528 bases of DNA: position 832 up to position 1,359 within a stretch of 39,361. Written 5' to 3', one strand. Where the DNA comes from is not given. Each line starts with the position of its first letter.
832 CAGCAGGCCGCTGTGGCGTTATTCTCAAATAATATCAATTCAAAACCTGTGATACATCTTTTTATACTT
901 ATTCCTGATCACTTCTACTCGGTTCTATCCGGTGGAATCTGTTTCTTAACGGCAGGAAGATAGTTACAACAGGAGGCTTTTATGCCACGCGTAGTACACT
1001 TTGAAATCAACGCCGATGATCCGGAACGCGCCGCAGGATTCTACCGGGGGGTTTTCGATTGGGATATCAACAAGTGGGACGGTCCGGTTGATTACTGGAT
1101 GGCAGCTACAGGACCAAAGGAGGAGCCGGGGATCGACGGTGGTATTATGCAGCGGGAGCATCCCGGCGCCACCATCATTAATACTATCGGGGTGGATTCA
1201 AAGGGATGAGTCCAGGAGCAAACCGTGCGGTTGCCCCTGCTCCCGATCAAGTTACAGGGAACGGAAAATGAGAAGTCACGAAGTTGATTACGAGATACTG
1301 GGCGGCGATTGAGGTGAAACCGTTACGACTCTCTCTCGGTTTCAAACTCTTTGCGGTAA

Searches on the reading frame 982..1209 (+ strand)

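Call 14: search_protein_families(library=pfam, proteins=[window:982-1209:+])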
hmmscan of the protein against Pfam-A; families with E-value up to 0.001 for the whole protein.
window:982-1209:+ (75 aa): 2 families
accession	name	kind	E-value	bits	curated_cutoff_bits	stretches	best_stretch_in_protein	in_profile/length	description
PF22677.2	Ble-like_N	-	2e-06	27.9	24.5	1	3-35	1-33/41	Bleomycin resistance protein-like N-terminal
PF00903.31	Glyoxalase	-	0.0005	20.9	20.6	1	3-31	1-29/121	Glyoxalase/Bleomycin resistance protein/Dioxygenase superfamily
